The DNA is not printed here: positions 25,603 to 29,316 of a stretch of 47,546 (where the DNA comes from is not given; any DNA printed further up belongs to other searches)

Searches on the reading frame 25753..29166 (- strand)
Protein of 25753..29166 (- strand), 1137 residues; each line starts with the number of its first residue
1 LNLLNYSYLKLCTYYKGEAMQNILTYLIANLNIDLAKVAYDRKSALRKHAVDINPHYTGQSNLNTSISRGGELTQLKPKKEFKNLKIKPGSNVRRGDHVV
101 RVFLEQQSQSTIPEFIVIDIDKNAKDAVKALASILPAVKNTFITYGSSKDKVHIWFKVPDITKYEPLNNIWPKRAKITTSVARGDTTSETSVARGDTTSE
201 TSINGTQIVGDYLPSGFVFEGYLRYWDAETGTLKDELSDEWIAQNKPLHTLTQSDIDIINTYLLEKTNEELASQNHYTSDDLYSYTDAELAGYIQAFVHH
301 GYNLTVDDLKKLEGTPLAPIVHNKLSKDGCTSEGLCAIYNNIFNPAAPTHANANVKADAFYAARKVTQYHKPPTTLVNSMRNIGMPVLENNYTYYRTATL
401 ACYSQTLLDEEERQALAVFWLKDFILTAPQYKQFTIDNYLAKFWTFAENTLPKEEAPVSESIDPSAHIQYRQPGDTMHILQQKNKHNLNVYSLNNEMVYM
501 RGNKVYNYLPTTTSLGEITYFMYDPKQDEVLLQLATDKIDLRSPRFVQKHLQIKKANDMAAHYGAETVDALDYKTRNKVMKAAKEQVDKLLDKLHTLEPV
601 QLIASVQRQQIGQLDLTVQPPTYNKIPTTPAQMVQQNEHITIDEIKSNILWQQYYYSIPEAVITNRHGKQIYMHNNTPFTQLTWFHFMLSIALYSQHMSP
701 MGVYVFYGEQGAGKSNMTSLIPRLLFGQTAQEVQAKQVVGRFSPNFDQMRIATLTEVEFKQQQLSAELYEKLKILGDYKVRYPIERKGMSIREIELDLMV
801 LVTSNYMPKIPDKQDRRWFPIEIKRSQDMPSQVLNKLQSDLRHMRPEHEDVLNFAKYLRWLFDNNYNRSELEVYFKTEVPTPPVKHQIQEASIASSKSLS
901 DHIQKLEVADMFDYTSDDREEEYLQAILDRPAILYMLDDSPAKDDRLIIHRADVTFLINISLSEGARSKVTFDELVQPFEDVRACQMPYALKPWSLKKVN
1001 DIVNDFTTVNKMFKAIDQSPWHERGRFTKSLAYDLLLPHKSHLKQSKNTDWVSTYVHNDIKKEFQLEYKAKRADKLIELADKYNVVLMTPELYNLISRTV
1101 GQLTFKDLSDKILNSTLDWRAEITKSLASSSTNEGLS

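Call 10: search_protein_families(library=phrogs, proteins=[window:25753-29166:-])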
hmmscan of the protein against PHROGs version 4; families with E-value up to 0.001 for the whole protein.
window:25753-29166:- (1137 aa): 1 family
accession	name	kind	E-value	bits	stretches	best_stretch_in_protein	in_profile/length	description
phrog_1156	-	DNA, RNA and nucleotide metabolism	4.6e-11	43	1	696-819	551-679/855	DNA primase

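Call 11: search_protein_families(library=pfam, proteins=[window:25753-29166:-])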
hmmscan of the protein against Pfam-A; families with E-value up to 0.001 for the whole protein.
window:25753-29166:- (1137 aa): 1 family
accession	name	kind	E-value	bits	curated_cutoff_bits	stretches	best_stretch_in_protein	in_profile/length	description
PF19263.5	DUF5906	-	1.7e-09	38.7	27.6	1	706-817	1-114/114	Family of unknown function (DUF5906)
